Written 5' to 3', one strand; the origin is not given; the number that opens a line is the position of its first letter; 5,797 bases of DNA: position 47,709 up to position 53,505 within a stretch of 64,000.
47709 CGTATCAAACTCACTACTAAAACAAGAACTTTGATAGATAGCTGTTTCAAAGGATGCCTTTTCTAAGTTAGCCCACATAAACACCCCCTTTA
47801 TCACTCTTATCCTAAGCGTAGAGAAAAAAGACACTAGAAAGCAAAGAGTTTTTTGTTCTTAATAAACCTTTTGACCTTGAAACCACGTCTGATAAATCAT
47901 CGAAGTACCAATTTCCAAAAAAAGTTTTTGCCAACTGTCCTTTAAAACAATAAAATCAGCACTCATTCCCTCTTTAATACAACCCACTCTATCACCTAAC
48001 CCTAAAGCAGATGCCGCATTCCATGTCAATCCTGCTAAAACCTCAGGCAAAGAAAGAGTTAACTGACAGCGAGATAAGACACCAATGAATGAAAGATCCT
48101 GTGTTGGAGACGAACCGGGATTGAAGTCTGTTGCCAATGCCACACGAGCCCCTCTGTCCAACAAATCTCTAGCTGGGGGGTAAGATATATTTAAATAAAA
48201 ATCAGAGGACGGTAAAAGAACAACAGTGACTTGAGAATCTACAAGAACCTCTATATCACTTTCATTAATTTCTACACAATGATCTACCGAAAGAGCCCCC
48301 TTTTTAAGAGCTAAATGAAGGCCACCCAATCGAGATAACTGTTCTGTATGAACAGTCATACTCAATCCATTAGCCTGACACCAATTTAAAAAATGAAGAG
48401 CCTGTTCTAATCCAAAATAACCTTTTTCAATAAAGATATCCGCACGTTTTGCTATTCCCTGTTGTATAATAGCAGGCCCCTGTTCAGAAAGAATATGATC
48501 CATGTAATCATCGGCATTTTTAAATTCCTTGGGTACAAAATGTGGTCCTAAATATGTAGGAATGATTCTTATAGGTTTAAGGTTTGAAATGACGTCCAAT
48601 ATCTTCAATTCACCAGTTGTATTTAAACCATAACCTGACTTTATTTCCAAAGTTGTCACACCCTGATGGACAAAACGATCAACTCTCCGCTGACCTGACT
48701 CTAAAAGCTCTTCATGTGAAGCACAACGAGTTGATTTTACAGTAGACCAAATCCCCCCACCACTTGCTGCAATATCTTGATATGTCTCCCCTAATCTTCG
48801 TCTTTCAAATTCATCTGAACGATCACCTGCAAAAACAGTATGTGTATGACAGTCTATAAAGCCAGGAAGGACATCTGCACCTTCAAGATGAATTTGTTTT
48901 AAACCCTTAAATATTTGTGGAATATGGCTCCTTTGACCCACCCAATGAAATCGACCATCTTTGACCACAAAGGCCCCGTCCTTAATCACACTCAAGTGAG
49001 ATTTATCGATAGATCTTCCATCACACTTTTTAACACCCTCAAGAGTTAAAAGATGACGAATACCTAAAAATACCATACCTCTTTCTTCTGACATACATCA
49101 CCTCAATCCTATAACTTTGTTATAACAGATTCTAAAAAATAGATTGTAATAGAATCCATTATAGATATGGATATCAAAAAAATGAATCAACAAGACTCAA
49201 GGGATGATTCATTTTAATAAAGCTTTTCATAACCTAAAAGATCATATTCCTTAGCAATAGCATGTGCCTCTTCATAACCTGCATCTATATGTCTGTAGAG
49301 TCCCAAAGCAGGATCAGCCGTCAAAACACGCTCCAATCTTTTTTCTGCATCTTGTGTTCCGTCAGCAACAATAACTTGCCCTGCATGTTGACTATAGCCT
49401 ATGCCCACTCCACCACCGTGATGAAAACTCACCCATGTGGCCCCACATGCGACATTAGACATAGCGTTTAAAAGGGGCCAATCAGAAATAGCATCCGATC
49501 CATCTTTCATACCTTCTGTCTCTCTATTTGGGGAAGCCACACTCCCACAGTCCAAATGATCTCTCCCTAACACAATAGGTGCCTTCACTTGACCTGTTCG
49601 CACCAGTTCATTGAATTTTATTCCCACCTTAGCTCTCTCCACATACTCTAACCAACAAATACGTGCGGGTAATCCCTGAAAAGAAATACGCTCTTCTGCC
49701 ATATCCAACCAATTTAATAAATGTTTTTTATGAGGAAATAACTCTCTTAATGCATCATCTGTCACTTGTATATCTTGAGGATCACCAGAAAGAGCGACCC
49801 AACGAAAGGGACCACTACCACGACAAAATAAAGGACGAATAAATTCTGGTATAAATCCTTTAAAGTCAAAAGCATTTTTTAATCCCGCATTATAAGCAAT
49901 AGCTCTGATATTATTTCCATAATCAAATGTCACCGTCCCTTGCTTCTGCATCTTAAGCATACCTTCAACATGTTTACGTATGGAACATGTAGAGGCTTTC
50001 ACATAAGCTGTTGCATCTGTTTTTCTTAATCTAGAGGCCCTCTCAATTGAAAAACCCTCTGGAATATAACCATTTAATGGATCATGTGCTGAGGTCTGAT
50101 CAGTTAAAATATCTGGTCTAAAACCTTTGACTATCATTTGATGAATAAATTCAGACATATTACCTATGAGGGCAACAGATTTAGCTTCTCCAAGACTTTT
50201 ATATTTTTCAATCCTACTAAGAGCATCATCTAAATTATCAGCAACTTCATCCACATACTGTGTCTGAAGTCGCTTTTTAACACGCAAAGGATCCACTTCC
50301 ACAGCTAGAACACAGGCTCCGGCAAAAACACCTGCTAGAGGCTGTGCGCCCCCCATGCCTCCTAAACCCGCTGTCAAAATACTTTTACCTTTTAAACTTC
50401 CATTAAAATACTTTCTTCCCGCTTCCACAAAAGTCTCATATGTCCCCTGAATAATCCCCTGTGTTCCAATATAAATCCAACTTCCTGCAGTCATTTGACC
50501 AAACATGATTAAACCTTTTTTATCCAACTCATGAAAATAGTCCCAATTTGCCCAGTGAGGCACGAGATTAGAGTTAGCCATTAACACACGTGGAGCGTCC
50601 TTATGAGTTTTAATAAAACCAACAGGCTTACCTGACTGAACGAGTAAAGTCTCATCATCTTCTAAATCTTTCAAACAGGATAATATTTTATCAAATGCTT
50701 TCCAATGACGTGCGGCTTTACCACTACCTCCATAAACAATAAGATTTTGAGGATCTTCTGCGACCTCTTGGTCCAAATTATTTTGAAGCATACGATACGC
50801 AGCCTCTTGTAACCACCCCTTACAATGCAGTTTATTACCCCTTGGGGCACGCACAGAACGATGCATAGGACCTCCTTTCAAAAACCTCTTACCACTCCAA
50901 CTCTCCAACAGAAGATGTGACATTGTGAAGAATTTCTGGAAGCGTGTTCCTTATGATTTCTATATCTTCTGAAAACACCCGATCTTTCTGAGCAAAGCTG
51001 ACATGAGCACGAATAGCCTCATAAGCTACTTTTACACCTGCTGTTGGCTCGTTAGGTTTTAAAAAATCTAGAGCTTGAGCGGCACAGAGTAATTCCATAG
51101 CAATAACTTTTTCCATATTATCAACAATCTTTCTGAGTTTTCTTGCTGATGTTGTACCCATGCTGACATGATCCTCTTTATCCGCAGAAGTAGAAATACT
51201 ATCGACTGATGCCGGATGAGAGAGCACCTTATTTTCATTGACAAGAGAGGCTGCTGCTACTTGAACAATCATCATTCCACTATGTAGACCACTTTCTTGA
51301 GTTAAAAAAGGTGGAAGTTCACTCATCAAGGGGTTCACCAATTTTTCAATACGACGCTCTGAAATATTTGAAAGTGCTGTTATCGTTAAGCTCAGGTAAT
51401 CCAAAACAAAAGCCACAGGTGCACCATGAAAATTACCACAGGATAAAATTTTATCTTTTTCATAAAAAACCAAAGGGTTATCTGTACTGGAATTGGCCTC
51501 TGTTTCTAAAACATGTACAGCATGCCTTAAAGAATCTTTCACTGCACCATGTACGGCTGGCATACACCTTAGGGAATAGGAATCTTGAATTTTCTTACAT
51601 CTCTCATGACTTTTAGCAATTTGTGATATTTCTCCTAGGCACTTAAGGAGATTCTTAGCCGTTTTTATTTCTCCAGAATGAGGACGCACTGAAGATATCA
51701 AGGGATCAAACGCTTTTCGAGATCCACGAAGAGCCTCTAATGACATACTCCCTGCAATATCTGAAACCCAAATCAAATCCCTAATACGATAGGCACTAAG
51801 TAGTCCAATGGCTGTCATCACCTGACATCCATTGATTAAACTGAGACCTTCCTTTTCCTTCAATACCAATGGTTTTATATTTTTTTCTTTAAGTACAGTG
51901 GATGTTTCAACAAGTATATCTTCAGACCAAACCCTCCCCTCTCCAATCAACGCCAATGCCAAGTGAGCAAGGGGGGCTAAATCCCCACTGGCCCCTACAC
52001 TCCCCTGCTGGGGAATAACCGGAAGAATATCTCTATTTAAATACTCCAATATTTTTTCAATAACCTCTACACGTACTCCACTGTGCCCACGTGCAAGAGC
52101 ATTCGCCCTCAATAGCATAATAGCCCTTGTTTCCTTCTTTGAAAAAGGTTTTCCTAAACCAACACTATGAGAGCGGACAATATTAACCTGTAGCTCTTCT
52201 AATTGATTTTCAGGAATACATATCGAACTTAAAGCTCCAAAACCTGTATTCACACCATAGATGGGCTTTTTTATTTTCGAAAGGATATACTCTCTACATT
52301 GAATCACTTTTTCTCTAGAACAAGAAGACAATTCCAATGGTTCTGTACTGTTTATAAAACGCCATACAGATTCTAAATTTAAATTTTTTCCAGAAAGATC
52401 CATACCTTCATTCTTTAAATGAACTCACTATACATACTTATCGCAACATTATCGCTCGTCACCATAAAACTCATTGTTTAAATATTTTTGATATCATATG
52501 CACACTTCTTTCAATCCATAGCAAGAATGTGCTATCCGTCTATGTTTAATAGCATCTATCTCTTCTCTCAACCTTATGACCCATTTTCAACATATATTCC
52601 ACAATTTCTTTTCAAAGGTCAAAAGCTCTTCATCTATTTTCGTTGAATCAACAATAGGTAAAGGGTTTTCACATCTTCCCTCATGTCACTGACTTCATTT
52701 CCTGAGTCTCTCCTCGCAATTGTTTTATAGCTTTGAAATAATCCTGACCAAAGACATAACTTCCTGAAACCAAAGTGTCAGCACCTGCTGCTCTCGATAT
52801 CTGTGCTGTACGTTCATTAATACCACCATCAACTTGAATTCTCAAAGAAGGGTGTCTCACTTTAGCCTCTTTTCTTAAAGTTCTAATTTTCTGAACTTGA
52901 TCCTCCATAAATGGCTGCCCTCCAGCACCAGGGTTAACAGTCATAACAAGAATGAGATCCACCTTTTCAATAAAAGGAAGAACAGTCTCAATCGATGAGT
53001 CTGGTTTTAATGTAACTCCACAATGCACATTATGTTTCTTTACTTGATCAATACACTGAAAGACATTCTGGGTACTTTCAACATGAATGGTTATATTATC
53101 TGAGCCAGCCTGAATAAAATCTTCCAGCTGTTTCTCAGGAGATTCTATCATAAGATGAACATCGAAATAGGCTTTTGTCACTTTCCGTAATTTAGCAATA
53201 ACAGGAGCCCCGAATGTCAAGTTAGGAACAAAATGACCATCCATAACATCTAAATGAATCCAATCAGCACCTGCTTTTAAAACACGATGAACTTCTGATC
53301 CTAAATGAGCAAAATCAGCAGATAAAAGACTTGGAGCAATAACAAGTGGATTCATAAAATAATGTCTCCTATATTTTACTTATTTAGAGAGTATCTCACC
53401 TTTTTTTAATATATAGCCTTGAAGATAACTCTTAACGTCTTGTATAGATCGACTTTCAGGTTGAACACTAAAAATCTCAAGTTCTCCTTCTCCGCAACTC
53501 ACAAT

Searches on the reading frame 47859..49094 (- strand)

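Call 41: search_protein_families(library=pfam, proteins=[window:47859-49094:-], max_evalue=0.00001)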
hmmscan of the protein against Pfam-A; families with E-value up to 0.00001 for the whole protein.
window:47859-49094:- (411 aa): 2 families
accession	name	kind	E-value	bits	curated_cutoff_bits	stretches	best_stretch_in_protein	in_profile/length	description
PF01979.26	Amidohydro_1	-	1.6e-21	77.3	25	1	75-391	2-325/345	Amidohydrolase family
PF07969.17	Amidohydro_3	-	2.1e-15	57.6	29.7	1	232-411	264-472/472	Amidohydrolase family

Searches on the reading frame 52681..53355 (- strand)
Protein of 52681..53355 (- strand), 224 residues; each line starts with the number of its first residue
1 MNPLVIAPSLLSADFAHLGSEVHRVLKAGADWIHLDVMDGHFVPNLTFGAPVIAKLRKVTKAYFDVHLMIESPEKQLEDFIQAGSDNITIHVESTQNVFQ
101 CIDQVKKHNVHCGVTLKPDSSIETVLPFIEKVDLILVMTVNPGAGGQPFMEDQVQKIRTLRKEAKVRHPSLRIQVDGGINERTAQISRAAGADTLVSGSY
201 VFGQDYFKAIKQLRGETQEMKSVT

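Call 41: search_protein_families(library=pfam, proteins=[window:52681-53355:-], max_evalue=0.00001)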
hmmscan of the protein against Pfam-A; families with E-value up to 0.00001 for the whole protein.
window:52681-53355:- (224 aa): 1 family
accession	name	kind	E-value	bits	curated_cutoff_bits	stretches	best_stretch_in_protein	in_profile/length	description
PF00834.25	Ribul_P_3_epim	-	2.9e-71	239.4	21.1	1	6-202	2-198/198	Ribulose-phosphate 3 epimerase family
